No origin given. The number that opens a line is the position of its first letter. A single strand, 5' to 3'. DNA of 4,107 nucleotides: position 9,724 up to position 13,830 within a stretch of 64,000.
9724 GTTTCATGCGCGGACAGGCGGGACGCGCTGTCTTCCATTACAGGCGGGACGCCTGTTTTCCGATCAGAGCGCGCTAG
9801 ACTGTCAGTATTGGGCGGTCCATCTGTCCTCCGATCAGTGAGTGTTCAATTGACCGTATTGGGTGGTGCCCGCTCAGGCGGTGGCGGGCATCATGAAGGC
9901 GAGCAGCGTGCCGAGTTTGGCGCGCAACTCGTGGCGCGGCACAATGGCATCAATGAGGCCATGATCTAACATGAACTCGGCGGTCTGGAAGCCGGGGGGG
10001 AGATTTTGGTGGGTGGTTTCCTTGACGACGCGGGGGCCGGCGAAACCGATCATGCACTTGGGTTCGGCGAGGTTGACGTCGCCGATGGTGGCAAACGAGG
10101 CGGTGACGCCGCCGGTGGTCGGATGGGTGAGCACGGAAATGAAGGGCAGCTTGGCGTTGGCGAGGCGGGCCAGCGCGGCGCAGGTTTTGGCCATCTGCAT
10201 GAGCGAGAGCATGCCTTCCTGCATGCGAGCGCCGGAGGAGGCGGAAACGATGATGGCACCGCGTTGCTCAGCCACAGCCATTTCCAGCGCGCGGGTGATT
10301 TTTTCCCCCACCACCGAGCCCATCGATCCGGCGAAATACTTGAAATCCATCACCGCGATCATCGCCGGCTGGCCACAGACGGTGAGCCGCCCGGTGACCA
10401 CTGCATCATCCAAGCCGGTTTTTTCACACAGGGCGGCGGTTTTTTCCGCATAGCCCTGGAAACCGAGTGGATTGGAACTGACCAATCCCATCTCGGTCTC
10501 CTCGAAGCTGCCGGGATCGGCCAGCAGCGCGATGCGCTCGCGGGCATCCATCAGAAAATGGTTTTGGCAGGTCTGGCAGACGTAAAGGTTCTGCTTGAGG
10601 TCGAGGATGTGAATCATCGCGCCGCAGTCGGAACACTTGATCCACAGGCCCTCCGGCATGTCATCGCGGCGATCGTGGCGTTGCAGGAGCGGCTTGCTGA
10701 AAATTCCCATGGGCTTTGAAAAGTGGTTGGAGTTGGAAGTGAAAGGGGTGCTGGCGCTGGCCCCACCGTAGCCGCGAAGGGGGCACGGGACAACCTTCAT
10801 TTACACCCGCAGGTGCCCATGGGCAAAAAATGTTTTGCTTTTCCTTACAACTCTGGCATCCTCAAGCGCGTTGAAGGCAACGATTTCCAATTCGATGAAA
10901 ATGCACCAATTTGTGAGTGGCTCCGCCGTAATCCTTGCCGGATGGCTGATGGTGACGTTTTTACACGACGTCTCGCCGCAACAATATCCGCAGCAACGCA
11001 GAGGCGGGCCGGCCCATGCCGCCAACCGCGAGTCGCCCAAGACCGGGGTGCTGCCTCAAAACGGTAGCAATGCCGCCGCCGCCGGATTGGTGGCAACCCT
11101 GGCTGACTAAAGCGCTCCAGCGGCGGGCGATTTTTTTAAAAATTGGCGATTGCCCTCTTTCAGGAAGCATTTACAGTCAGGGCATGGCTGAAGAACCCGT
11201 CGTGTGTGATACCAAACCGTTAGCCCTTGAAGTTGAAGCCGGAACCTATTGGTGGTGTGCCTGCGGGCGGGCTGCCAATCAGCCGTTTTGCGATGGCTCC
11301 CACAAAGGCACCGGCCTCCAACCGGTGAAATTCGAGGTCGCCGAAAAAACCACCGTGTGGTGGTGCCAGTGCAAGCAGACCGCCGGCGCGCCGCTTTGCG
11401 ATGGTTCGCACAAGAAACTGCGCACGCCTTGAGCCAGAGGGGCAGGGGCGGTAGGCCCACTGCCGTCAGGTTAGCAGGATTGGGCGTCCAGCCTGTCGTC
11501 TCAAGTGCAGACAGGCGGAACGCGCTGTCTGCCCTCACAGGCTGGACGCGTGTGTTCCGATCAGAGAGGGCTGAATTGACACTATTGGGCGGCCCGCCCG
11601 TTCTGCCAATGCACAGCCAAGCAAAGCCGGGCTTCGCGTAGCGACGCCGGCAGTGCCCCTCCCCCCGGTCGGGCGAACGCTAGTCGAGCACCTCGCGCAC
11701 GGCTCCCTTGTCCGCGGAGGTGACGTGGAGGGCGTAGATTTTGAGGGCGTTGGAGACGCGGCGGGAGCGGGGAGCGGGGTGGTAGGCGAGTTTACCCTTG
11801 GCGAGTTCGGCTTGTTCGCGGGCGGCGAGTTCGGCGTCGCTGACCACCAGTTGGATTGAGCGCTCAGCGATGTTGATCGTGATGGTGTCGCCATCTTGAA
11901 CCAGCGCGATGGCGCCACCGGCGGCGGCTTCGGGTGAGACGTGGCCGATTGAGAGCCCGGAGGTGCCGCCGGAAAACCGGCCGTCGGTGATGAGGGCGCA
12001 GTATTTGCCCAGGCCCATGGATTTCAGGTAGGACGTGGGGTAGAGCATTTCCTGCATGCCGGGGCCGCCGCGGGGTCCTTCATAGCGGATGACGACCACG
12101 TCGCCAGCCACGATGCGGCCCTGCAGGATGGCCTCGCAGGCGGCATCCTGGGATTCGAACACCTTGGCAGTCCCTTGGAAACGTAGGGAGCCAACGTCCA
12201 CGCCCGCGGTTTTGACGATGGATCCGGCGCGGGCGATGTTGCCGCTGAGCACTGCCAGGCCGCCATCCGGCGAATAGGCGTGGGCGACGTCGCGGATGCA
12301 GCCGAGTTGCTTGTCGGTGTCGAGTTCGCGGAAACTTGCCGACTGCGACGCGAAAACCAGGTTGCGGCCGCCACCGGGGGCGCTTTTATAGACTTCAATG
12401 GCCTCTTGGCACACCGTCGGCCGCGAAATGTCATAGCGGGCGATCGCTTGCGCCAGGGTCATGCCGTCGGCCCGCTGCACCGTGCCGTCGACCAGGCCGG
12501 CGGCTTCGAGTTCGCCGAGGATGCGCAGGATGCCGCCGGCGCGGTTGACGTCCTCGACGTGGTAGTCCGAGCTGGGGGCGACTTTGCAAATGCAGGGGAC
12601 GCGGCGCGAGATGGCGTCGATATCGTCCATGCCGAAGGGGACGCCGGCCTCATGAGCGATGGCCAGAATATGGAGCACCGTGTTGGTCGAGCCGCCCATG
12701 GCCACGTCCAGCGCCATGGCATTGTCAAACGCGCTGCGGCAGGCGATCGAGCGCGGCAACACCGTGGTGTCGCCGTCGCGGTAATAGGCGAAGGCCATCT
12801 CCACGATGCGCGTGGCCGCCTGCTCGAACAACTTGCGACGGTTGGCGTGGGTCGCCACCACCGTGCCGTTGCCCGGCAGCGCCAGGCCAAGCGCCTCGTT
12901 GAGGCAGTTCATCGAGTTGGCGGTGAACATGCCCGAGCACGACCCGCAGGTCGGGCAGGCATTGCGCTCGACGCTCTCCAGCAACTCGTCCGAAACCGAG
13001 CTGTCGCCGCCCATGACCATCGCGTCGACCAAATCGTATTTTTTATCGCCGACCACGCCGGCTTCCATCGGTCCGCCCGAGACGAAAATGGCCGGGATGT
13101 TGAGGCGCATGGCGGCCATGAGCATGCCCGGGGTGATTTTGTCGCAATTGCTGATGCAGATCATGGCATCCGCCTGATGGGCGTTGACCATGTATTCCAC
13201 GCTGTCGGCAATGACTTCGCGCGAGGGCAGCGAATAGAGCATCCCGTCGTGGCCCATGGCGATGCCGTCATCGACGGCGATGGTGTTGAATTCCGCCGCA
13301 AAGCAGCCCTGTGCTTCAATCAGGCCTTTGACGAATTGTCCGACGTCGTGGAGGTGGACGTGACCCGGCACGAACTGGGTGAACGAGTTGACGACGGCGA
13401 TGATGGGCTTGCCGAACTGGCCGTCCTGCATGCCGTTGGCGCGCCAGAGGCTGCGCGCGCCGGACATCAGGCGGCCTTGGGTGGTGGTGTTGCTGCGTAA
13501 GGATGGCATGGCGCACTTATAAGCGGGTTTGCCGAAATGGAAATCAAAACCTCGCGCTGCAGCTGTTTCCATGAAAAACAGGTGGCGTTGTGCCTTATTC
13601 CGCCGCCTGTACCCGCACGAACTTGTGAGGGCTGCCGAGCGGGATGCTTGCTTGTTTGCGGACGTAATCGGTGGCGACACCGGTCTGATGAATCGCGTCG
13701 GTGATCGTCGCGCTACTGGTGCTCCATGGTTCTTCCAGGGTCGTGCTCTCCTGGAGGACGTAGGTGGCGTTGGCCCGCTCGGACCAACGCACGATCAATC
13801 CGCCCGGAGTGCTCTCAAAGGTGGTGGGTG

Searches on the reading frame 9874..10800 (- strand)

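Call 25: search_protein_families(library=pfam, proteins=[window:9874-10800:-])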
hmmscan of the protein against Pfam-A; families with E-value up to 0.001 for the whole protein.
window:9874-10800:- (308 aa): 2 families
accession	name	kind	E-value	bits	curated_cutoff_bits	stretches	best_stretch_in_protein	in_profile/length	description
PF01039.27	Carboxyl_trans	-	7.8e-24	84.6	22.3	1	86-263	10-177/493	Carboxyl transferase domain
PF17848.7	Zn_ribbon_ACC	-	1.1e-06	29.1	24.5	1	53-78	1-26/26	Acetyl-CoA carboxylase zinc finger domain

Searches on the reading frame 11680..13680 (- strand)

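Call 25: search_protein_families(library=pfam, proteins=[window:11680-13680:-])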
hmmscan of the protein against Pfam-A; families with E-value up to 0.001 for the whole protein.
window:11680-13680:- (666 aa): 2 families
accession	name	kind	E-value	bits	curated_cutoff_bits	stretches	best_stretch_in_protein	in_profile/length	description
PF00920.27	ILVD_EDD_N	-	4.8e-125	417.4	27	1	91-411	1-315/316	Dihydroxy-acid/6-phosphogluconate dehydratase N-terminal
PF24877.1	ILV_EDD_C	-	6.2e-73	244.7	27.7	1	461-660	2-191/191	Dihydroxy-acid/6-phosphogluconate dehydratase C-terminal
